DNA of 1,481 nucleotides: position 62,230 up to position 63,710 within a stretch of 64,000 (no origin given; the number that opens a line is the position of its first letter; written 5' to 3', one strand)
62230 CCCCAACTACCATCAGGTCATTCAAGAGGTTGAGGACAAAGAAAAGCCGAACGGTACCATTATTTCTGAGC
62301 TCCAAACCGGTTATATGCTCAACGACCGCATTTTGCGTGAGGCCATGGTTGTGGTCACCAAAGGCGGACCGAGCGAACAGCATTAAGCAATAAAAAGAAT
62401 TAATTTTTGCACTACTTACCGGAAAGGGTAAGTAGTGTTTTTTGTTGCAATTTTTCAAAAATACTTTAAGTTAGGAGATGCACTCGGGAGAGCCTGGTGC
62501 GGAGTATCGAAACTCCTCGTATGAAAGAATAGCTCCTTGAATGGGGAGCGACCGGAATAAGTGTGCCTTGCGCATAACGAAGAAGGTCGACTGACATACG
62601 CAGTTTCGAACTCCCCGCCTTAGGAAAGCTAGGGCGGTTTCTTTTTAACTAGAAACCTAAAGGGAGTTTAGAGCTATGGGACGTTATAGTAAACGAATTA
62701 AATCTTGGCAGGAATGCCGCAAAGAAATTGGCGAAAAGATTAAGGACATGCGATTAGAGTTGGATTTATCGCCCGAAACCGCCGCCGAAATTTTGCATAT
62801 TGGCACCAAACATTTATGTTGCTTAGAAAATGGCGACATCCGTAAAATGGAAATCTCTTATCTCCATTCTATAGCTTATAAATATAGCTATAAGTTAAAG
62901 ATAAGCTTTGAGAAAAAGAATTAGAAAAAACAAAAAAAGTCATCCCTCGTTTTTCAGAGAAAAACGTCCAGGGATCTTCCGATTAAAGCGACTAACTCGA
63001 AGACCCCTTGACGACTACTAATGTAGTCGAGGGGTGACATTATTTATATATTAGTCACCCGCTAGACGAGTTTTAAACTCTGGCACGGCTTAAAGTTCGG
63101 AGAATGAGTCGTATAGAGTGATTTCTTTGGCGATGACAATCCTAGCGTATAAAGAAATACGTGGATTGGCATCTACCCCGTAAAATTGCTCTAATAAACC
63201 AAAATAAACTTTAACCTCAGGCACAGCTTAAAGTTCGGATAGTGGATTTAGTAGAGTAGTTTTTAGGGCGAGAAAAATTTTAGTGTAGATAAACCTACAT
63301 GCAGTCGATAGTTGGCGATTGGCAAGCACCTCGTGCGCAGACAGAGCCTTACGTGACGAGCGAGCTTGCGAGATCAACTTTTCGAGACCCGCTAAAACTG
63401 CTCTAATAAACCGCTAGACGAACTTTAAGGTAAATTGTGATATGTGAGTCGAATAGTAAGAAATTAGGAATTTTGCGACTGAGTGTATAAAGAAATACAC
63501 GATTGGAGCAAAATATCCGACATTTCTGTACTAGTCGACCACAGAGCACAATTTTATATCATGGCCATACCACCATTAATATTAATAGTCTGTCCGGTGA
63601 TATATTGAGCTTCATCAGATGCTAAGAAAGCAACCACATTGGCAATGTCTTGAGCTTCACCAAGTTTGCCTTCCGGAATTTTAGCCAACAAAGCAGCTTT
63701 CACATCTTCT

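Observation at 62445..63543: Composite locus B: second full copy of the module, between grpE and fabG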

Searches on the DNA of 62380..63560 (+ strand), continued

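Call 82: search_with_rna_model(model_id=R1, source=window, max_evalue=1)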
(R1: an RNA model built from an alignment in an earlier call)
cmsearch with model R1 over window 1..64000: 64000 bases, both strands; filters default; matches with E-value up to 1: 3.
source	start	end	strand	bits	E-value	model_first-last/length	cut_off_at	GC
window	48129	48327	+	178.7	3.6e-38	1-196/196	no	0.48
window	62482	62678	+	177.8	5.8e-38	1-196/196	no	0.49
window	50996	51070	+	11.6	0.29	1-196/196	no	0.36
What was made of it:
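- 62480..62646 (+): Structured RNA. P1 hairpin 62480-62500. Long-range helix P2, 62502-62515 with 62602-62614. P3, 62518-62523 with 62595-62600. Invariant hairpin P4, 62532-62549. P5, 62550-62591. Terminator P6, 62615-62637, plus U-tract 62638-62646. CM score 177.8 bits (call 82).
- Checked: The covariance model finds exactly two copies in the window, at 178 bits each (call 82).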
